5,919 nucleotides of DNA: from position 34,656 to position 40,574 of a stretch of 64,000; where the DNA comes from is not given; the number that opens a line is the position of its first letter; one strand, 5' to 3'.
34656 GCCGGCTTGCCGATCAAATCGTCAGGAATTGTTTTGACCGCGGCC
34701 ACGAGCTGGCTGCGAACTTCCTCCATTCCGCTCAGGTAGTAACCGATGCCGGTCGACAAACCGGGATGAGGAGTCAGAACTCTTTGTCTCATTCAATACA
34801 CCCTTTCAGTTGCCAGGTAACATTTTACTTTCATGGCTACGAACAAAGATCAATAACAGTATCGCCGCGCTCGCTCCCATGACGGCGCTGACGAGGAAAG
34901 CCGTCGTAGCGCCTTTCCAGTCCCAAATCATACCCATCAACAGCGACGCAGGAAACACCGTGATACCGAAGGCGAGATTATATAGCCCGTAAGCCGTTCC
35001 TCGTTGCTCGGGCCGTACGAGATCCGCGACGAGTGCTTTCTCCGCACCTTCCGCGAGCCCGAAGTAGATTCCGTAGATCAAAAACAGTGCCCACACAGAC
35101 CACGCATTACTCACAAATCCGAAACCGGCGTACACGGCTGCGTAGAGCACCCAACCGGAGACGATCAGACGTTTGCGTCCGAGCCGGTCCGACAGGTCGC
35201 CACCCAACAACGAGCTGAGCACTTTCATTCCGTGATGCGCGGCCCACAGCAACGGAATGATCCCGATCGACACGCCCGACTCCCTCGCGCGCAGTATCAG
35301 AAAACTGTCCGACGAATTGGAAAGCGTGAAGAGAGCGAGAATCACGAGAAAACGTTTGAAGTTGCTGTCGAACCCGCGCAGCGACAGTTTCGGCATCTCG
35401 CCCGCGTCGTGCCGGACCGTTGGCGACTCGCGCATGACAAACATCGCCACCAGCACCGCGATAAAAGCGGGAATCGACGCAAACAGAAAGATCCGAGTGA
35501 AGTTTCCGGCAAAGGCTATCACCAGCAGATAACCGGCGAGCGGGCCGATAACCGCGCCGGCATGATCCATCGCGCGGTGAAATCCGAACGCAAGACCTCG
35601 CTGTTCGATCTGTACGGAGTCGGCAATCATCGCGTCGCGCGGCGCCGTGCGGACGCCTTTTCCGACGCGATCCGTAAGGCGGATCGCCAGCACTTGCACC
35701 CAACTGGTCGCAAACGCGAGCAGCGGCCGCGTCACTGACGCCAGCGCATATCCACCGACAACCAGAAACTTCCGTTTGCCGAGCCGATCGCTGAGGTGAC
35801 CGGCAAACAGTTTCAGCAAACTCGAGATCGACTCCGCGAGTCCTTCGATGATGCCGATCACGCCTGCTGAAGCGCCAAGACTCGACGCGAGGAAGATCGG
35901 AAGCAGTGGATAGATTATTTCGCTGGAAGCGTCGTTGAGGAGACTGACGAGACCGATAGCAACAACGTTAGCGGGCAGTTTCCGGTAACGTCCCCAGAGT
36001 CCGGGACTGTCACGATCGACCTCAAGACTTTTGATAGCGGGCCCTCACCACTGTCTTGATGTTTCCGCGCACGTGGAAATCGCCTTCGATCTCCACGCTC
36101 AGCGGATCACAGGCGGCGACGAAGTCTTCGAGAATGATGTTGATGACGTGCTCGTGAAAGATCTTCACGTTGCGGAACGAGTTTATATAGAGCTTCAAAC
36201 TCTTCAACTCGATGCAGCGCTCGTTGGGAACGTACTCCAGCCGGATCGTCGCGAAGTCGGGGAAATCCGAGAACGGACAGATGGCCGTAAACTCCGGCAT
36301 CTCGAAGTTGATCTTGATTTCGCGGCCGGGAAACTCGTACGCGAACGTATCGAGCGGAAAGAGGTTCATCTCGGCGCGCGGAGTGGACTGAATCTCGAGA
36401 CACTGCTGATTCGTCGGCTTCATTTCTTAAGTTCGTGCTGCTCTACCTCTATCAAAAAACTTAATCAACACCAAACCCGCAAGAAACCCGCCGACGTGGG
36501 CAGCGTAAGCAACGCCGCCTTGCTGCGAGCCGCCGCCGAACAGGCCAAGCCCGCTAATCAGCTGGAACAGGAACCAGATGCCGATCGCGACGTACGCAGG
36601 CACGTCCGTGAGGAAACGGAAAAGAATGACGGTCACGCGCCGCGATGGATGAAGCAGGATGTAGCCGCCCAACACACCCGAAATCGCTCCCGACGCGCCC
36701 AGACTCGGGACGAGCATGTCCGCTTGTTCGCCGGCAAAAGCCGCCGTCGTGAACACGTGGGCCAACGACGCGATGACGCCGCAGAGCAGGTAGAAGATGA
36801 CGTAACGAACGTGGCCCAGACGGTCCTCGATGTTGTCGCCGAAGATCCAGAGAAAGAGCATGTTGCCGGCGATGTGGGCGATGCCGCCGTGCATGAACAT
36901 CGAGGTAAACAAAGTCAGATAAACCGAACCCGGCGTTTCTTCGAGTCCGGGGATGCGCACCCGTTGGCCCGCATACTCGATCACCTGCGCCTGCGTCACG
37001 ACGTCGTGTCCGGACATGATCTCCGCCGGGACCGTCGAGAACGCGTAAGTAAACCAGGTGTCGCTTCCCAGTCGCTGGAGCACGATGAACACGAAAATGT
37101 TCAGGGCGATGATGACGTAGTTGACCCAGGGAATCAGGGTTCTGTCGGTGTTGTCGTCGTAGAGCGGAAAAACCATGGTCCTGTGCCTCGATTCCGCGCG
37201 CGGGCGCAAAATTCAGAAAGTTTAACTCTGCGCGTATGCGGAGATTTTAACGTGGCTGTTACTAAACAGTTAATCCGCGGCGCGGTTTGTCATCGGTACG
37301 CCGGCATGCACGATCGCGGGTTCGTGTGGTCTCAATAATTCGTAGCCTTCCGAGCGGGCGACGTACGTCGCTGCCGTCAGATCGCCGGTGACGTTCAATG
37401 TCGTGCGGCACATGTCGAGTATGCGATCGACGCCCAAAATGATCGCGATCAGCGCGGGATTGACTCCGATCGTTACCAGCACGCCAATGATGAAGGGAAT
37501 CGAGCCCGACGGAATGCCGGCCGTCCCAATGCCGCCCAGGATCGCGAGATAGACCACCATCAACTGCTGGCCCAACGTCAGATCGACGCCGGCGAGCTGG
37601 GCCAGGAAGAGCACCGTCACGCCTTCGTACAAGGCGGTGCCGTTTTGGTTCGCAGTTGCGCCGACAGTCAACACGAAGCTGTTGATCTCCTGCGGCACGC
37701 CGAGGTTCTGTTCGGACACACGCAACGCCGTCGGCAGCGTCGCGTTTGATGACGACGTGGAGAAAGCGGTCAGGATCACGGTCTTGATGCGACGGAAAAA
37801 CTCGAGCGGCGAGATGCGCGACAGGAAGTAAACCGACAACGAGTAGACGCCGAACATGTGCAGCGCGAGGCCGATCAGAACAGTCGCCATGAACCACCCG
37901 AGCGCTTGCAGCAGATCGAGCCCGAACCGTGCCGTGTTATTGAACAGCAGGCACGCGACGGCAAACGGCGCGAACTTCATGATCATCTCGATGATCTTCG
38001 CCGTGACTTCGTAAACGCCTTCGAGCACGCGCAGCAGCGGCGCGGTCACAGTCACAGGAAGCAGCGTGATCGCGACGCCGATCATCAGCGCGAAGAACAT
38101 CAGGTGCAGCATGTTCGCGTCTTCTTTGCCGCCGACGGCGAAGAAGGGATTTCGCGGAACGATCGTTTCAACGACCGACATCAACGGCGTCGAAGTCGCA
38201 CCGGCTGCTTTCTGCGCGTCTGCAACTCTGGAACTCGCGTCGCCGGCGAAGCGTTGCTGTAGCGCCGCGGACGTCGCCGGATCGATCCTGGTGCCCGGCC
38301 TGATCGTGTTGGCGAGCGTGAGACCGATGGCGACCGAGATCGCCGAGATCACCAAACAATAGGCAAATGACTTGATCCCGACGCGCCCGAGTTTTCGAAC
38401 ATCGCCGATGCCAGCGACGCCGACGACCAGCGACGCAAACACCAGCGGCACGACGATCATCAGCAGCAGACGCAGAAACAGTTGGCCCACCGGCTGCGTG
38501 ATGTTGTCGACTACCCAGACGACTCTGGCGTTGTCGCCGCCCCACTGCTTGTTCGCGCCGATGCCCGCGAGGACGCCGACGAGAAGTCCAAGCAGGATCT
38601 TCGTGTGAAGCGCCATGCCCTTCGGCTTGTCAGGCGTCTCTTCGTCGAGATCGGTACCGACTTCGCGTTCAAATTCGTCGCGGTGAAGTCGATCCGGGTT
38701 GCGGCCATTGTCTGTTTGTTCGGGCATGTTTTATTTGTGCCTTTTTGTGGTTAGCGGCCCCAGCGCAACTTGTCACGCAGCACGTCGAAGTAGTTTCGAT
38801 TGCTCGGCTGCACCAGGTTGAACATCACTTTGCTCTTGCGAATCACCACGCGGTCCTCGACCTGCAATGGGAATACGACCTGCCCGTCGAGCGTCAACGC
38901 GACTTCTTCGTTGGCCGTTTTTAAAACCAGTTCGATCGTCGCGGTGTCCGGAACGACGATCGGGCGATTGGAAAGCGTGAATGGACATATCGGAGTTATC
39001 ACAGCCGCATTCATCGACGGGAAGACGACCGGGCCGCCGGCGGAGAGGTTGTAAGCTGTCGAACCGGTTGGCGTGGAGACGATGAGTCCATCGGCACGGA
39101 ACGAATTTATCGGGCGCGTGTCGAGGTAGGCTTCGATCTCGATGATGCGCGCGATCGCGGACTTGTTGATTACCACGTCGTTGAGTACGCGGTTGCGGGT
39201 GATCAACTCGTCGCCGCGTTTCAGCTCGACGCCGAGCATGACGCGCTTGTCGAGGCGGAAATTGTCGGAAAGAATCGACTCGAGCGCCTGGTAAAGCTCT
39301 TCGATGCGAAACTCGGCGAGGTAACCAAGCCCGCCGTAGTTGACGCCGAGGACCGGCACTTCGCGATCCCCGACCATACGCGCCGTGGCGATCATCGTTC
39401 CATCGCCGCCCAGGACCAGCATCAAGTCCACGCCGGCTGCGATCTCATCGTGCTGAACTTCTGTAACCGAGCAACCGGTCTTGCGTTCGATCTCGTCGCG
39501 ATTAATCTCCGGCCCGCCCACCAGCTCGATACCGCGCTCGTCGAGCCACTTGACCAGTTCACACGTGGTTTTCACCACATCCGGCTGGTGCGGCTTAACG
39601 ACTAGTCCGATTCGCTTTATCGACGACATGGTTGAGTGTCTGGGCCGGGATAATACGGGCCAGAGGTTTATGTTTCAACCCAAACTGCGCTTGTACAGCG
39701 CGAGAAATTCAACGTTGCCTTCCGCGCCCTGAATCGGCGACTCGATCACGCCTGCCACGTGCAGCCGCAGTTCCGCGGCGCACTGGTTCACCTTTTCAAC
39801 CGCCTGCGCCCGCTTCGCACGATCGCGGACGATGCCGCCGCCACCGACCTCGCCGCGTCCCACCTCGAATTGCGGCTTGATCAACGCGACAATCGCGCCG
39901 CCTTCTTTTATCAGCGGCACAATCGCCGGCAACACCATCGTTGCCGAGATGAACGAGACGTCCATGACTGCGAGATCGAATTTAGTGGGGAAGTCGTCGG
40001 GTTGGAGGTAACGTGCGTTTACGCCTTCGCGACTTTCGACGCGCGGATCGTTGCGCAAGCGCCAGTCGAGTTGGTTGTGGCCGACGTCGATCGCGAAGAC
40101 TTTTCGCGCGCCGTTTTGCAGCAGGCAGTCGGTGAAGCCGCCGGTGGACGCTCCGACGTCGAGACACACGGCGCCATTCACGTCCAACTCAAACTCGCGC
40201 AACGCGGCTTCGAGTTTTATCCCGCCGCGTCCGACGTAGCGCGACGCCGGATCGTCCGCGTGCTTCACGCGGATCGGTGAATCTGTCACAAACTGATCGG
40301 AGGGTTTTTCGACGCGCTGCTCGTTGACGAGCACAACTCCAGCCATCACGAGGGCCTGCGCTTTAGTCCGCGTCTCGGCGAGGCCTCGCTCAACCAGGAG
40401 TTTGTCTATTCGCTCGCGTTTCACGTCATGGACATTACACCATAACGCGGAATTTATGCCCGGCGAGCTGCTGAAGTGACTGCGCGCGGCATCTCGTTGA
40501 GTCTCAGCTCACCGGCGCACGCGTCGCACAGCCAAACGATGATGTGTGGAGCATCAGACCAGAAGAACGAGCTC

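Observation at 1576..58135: Most larger intergenic gaps carry a long hairpin whose arms are tandem 7-9 nt words, with a different word at different loci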

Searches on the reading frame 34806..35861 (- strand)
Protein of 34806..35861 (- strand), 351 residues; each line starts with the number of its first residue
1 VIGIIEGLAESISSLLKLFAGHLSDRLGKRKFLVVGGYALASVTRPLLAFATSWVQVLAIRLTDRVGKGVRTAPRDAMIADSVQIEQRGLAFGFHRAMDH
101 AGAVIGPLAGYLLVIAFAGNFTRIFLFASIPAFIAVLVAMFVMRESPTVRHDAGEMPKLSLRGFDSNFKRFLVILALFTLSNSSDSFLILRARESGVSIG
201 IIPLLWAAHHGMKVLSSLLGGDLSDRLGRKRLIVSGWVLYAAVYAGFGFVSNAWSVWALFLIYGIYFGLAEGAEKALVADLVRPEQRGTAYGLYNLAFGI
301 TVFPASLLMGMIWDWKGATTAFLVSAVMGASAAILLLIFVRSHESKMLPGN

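Call 61: search_protein_families(library=pfam, proteins=[window:34806-35861:-], max_evalue=0.00001)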
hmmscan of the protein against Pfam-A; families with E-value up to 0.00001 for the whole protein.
window:34806-35861:- (351 aa): 4 families
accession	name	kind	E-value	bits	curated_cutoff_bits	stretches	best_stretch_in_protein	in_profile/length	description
PF07690.21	MFS_1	-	1.7e-42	146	33.4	2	12-184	44-220/347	Major Facilitator Superfamily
PF12832.13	MFS_1_like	-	6.9e-11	42.2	25.2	1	2-323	36-372/373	MFS_1 like family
PF00083.30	Sugar_tr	-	2.8e-09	36.8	22.3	0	215-340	61-188/452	Sugar (and other) transporter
PF05977.19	MFS_3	-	1.1e-06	27.8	27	1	15-345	60-400/524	Transmembrane secretion effector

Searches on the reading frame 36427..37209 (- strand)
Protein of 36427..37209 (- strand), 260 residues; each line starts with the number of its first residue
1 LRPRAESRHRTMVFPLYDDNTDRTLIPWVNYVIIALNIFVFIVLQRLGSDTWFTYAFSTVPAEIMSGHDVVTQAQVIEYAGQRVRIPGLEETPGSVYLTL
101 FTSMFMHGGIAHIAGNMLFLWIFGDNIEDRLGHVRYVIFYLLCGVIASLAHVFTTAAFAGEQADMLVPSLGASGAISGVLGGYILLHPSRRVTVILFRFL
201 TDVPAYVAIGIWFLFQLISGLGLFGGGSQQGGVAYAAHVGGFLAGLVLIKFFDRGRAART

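Call 61: search_protein_families(library=pfam, proteins=[window:36427-37209:-], max_evalue=0.00001)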
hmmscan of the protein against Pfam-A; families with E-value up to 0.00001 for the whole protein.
window:36427-37209:- (260 aa): 1 family
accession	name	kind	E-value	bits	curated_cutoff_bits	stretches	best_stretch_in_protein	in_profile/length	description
PF01694.28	Rhomboid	-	2.2e-31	109.4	22.6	1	98-249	5-137/143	Rhomboid domain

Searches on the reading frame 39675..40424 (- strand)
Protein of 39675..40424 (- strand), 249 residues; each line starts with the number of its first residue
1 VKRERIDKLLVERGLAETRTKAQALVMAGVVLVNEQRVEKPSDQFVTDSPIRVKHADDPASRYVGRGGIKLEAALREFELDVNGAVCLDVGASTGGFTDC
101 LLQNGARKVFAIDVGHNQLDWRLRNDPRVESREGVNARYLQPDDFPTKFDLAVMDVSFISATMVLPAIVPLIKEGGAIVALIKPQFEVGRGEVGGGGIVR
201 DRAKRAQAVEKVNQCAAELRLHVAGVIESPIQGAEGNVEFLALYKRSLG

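Call 62: search_protein_families(library=pfam, proteins=[window:39675-40424:-], max_evalue=0.00001)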
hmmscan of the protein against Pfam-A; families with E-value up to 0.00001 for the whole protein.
window:39675-40424:- (249 aa): 2 families
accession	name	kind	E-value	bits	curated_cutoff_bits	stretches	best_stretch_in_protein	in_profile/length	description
PF01728.25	FtsJ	-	1.6e-42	145.9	24.1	1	63-243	1-178/181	FtsJ-like methyltransferase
PF01479.30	S4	-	3.6e-11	43.1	22.8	1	4-44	1-41/48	S4 domain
